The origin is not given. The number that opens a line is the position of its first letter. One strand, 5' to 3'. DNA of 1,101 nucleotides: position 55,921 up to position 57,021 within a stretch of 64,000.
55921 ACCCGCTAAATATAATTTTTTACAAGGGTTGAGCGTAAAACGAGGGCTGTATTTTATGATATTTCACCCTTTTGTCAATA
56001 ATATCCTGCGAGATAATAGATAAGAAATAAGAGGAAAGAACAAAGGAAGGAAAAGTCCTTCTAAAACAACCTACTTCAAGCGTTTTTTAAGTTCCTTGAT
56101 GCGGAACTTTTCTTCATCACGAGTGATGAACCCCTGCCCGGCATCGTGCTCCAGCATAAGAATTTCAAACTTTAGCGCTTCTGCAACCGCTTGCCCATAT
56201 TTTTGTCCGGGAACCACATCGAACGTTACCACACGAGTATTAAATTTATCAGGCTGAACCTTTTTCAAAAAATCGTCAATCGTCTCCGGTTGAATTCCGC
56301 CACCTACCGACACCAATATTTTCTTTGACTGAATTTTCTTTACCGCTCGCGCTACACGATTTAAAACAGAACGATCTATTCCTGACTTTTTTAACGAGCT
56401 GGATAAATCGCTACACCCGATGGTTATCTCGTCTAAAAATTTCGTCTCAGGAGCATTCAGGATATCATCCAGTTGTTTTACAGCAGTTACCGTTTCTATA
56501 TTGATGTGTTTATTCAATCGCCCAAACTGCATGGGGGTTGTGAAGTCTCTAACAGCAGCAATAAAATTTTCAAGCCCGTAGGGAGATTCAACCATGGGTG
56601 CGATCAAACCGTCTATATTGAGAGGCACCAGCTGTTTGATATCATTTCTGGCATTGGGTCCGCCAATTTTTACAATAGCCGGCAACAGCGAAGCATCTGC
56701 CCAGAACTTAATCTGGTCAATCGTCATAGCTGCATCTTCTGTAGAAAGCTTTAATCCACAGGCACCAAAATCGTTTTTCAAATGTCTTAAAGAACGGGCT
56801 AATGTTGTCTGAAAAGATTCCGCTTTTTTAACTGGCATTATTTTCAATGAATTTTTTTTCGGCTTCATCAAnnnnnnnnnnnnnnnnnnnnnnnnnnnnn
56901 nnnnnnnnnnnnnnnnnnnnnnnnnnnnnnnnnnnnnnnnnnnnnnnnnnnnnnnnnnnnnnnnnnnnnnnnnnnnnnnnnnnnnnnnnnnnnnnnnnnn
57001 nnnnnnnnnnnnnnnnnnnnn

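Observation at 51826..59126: Four-gene operon joining an ATP-grasp::FMN-dehydrogenase fusion and an HpcH/CitE-like lyase to ATP-citrate-lyase-like subunits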

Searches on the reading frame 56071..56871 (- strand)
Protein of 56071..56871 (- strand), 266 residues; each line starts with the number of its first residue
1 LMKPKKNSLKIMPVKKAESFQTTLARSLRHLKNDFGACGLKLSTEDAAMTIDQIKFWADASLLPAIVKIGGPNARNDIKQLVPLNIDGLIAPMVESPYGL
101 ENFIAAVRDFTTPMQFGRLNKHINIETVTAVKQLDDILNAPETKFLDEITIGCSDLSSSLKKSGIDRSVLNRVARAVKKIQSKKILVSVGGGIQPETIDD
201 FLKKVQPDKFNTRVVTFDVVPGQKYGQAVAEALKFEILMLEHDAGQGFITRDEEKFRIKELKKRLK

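Call 3: search_protein_families(library=pfam, proteins=[window:56071-56871:-], max_evalue=0.01)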
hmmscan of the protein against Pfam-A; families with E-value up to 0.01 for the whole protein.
window:56071-56871:- (266 aa): 1 family
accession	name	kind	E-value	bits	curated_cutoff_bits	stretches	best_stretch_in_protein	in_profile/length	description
PF03328.21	HpcH_HpaI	-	4.9e-07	29.7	25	1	49-164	47-162/221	HpcH/HpaI aldolase/citrate lyase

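Call 4: search_protein_families(library=ncbifam, proteins=[window:56071-56871:-], max_evalue=0.01)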
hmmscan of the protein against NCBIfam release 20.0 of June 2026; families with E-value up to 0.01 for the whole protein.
window:56071-56871:- (266 aa): 4 families
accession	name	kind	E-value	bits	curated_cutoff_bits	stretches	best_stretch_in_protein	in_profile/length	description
TIGR02311.1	HpaI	equivalog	0.00032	20.2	368.8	0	123-183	144-203/249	4-hydroxy-2-oxoheptanedioate aldolase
NF052595.1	NPN_LarAH5_MAR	equivalog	0.0038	16.3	462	1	127-216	38-127/415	nickel-dependent malate racemase, LarAH5 family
NF041626.1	malyCoAlyase_Halo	equivalog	0.005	15.8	500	1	81-192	99-214/340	L-malyl-CoA/beta-methylmalyl-CoA lyase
NF007521.0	PRK10128.1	equivalog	0.0065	16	441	0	122-162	149-186/267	2-keto-3-deoxy-L-rhamnonate aldolase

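Call 28: find_homologous_proteins(query=window:56071-56871:-)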
Query window:56071-56871:- (266 aa): 202 proteins with E <= 0.001 among 969 candidates; the best 120 are listed.
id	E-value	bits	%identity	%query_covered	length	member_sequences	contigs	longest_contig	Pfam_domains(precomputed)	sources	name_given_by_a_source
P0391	1.9e-158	544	94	100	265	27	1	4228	PF03328.21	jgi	jgi:hypothetical protein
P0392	8.7e-158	541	94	100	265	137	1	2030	PF03328.21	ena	-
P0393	3.4e-157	539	94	100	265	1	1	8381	PF03328.21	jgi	jgi:hypothetical protein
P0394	8.4e-156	535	93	100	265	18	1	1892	PF03328.21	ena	-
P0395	2.7e-155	533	91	100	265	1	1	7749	PF03328.21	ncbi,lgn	-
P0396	2.7e-155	533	92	100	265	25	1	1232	PF03328.21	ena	-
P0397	3.4e-154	530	91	100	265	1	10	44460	PF03328.21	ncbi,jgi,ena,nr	ncbi:MAG: aldolase [Nitrospina sp.]|jgi:hypothetical protein|nr:aldolase [Nitrospina sp.] MBT6717195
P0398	3.5e-153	526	91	100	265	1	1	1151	PF03328.21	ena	-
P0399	3.5e-153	526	92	100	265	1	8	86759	PF03328.21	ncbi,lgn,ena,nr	ncbi:MAG: hypothetical protein H8E32_08910 [Nitrospinae bacterium]|nr:hypothetical protein [Nitrospi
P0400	8.0e-150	515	90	100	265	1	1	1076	PF03328.21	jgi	jgi:hypothetical protein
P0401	3.0e-149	513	89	100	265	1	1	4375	PF03328.21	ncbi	-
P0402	7.5e-147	506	90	96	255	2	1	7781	PF03328.21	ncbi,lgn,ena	-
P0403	4.1e-145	500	87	100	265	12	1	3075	PF03328.21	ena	-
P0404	8.5e-142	489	84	100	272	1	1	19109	PF03328.21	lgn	-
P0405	8.7e-141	486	85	100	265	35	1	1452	PF03328.21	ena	-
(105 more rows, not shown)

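Call 45: predict_structure(alignment_id=A2)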
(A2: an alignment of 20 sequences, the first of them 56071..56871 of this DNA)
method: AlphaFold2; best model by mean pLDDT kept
length: 266 residues; sequences in the alignment: 20
mean_pLDDT: 91.0   pTM: 0.86
mean pLDDT of the five models: 91.0, 90.9, 90.4, 90.3, 89.8
residues with pLDDT >= 90: 217; 70-90: 29; 50-70: 4; < 50: 16
segments of 3 or more residues with pLDDT < 50: 1-16
pLDDT, mean of each block of 10 residues (from residue 1): 44 55 89 96 92 94 93 85 96 95 96 97 96 98 98 94 89 97 98 92 96 96 95 96 94 96 90
secondary structure, 60 per line:
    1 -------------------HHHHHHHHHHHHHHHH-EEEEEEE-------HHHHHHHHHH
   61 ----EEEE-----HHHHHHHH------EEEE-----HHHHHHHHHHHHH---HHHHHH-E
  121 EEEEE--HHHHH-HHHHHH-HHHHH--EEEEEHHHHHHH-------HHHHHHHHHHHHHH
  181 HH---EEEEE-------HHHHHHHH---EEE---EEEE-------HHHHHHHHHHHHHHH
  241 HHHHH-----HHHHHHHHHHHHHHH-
elements in order: H20-35 E37-43 H51-60 E65-68 H74-81 E88-91 H97-109 H113-118 E120-125 H128-132 H134-139 H141-145 E148-152 H153-159 H167-182 E186-190 H198-205 E209-211 E215-218 H226-245 H251-265

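Call 75: search_solved_structures(query=A2, max_evalue=1, show_alignments=2)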
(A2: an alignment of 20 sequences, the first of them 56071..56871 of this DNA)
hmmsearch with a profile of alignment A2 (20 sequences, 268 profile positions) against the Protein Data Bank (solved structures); distinct sequences matched with E-value up to 1: 30.
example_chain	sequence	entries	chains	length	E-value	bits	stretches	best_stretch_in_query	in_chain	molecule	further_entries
7et8_A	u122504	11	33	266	1.1e-05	28.1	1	122-183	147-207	4-hydroxy-2-oxoheptanedioate aldolase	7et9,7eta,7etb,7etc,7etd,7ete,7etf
2vws_A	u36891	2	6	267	2.1e-05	27.2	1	121-183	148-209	YFAU, 2-KETO-3-DEOXY SUGAR ALDOLASE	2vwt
4b5s_A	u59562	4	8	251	0.00011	24.9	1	122-183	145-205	4-HYDROXY-2-OXO-HEPTANE-1,7-DIOATE ALDOLASE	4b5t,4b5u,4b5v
4b5w_A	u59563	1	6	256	0.00011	24.9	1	122-183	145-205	4-HYDROXY-2-OXO-HEPTANE-1,7-DIOATE ALDOLASE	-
4b5x_A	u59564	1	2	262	0.00012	24.7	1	122-183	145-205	4-HYDROXY-2-OXO-HEPTANE-1,7-DIOATE ALDOLASE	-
2v5j_A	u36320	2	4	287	0.00016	24.3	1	122-183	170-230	2,4-DIHYDROXYHEPT-2-ENE-1,7-DIOIC ACID ALDOLASE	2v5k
7v8t_A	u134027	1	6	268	0.00017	24.2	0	78-108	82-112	2,4-dihydroxyhept-2-ene-1,7-dioic acid aldolase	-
3qz6_A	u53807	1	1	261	0.017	17.7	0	40-98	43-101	HpcH/HpaI aldolase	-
4tv5_A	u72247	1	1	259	0.024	17.2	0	125-182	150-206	2-dehydro-3-deoxyglucarate aldolase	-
7nr1_A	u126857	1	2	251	0.028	16.9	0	125-183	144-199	HpcH/HpaI aldolase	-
7o5v_AAA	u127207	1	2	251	0.029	16.9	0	125-183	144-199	HpcH/HpaI aldolase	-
7o5w_AAA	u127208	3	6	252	0.029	16.9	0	125-183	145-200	HpcH/HpaI aldolase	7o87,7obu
7nnk_A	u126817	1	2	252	0.029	16.9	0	125-183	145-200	HpcH/HpaI aldolase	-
6r62_A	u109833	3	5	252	0.029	16.9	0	125-183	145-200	HpcH/HpaI aldolase | hydroxyketoacid aldolase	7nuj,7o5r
7o9r_AAA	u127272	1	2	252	0.029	16.9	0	125-183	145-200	HpcH/HpaI aldolase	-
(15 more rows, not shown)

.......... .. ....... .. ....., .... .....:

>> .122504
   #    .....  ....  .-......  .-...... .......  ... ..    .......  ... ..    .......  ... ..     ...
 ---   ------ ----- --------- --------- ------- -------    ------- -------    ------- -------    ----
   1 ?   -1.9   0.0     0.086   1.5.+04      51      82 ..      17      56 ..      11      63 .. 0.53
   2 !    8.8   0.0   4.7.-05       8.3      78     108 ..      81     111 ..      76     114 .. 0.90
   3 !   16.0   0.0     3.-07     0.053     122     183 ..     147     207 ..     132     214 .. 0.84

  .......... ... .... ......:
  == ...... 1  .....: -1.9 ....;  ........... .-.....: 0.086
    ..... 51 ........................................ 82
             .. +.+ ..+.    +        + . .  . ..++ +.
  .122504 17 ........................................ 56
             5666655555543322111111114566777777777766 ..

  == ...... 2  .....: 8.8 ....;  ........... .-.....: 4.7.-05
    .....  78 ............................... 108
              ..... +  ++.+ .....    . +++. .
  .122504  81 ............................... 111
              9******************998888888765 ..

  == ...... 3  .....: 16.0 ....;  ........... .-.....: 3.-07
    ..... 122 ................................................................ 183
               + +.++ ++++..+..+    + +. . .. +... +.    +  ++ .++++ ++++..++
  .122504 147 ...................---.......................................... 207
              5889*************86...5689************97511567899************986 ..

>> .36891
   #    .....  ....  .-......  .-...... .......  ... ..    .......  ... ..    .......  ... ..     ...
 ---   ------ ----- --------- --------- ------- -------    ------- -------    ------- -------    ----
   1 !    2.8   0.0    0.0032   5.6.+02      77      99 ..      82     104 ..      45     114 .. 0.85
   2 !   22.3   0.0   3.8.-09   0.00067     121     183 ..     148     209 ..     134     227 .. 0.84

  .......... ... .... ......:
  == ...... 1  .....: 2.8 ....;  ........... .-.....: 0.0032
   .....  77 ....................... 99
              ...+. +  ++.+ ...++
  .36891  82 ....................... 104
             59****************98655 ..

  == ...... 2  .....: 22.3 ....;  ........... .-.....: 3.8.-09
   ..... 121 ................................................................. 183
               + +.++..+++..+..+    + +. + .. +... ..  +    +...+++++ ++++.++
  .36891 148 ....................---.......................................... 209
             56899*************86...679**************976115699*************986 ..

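Call 78: search_protein_families(library=padloc, proteins=[window:56071-56871:-], max_evalue=0.001)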
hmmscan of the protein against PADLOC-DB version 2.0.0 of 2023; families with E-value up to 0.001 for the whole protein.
window:56071-56871:- (266 aa): 0 families

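Call 80: find_related_loci(query=A2, collection=metagenome_contigs, flank=9000)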
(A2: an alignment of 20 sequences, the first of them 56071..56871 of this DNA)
Query A2 (266 aa) in metagenome_contigs; peptide patterns used: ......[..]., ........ (x = any residue, [..] = any of these).
204 stretches matched a pattern; 69 encode a relative of the query (tblastn E <= 1e-3); 69 distinct loci.
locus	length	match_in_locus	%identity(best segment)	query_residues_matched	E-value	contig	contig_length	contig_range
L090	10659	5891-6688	95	1-266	1e-170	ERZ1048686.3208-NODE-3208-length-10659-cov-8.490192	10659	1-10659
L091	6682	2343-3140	95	1-266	2e-170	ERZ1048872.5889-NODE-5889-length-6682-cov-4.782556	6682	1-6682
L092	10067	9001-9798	90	1-266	2e-164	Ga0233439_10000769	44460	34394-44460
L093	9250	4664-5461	95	1-266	2e-162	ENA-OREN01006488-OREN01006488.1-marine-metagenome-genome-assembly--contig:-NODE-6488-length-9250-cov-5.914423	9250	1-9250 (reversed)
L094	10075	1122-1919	94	1-266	3e-160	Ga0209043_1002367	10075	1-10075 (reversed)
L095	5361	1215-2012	94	1-266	1e-161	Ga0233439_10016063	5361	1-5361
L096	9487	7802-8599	92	1-266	3e-156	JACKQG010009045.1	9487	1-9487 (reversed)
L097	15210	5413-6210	90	1-266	1e-154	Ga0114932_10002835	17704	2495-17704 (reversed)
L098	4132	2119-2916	85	1-266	1e-155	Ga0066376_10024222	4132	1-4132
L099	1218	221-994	79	1-258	2e-151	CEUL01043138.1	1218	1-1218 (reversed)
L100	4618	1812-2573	80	13-266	1e-138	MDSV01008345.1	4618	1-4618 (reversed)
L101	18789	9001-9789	71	2-266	7e-122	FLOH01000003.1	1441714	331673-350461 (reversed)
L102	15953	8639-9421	69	2-266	4e-121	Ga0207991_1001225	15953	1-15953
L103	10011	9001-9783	69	2-266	4e-121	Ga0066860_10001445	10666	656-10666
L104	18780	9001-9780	70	2-265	8e-121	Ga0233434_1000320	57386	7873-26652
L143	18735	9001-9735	50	23-265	7e-75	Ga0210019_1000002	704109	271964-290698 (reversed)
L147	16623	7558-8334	43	5-265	1e-62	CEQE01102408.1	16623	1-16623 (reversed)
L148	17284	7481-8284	41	1-265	9e-62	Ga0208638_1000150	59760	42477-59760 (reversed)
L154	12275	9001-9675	37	21-243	8e-40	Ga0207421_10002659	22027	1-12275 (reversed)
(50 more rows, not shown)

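Call 84: search_protein_families(library=pfam, proteins=[L154:7039-8766:+, L154:5726-6973:+, L154:5313-5726:+, L154:4255-5058:-, L154:275-1522:+, L147:4098-5078:+, L147:2308-3615:-, L147:10318-11055:-, L143:9888-10754:+, L143:11885-13321:-], max_evalue=0.0001)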
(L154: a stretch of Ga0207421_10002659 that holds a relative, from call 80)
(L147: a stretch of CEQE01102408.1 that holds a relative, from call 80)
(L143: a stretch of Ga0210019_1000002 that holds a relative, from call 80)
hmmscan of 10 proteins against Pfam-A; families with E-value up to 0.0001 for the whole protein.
L154:7039-8766:+ (575 aa): 2 families
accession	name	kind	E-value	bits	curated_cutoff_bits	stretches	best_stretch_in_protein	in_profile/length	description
PF02348.25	CTP_transf_3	-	2.8e-25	89.9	22.6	1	9-204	3-206/217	Cytidylyltransferase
PF12804.13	NTP_transf_3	-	5.2e-08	33.7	27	1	21-128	15-121/160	MobA-like NTP transferase domain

L154:5726-6973:+ (415 aa): 2 families
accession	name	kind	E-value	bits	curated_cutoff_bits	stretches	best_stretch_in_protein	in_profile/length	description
PF16575.11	CLP1_P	-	6.7e-37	127.6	26.6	1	99-274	1-187/188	mRNA cleavage and polyadenylation factor CLP1 P-loop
PF24419.1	Cupin_NOL9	-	4.6e-05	23.4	27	0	14-119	25-132/152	Polynucleotide 5'-hydroxyl-kinase NOL9, N-terminal domain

L154:5313-5726:+ (137 aa): 0 families

L154:4255-5058:- (267 aa): 1 family
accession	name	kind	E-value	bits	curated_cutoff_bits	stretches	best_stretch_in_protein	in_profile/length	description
PF04055.27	Radical_SAM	-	3e-14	54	29.5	1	37-197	7-165/166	Radical SAM superfamily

L154:275-1522:+ (415 aa): 1 family
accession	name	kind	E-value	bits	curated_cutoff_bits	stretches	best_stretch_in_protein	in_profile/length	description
PF08886.16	GshA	-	1.7e-110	369.8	25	1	8-410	3-402/402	Glutamate-cysteine ligase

L147:4098-5078:+ (326 aa): 2 families
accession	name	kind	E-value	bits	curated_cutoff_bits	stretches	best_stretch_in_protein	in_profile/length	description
PF04101.22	Glyco_tran_28_C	-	1.2e-05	25.9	22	1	182-277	29-123/166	Glycosyltransferase family 28 C-terminal domain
PF00534.26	Glycos_transf_1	-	2.7e-05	24.2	26.4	1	214-272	74-137/172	Glycosyl transferases group 1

L147:2308-3615:- (435 aa): 2 families
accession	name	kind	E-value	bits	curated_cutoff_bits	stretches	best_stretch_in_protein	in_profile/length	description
PF01593.30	Amino_oxidase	-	1.5e-25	90.8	19.8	1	11-427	2-442/443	Flavin containing amine oxidoreductase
PF13450.12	NAD_binding_8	-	2.7e-12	47.2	21.9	1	5-67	1-68/68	NAD(P)-binding Rossmann-like domain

L147:10318-11055:- (245 aa): 2 families
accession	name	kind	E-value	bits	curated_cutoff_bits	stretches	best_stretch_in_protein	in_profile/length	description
PF02348.25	CTP_transf_3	-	1.1e-62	212.1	22.6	1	4-215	1-217/217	Cytidylyltransferase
PF12804.13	NTP_transf_3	-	2.8e-08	34.5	27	1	13-118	9-115/160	MobA-like NTP transferase domain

L143:9888-10754:+ (288 aa): 3 families
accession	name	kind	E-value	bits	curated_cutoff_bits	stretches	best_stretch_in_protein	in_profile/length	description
PF00535.33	Glycos_transf_2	-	1.1e-33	117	23.3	1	11-118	1-112/168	Glycosyl transferase family 2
PF10111.15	Glyco_tranf_2_2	-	1.5e-17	64.4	27.3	2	11-107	1-104/276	Glycosyltransferase like family 2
PF13641.12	Glyco_tranf_2_3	-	1e-16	62.1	27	1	8-191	1-197/230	Glycosyltransferase like family 2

L143:11885-13321:- (478 aa): 5 families
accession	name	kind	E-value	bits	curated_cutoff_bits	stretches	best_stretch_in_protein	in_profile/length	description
PF00483.29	NTP_transferase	-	1.1e-48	166.4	21.2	1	4-292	2-244/245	Nucleotidyl transferase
PF01050.24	MannoseP_isomer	-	7.5e-36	123.3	23.6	1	359-470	5-116/116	Mannose-6-phosphate isomerase C-terminal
PF22640.1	ManC_GMP_beta-helix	-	2.1e-16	60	27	1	298-352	1-55/55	MannoseP isomerase/GMP-like beta-helix domain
PF12804.13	NTP_transf_3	-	2.4e-10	41.3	27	1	5-135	2-116/160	MobA-like NTP transferase domain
PF07883.17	Cupin_2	-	3.2e-07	30.4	27.2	1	393-454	9-69/70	Cupin domain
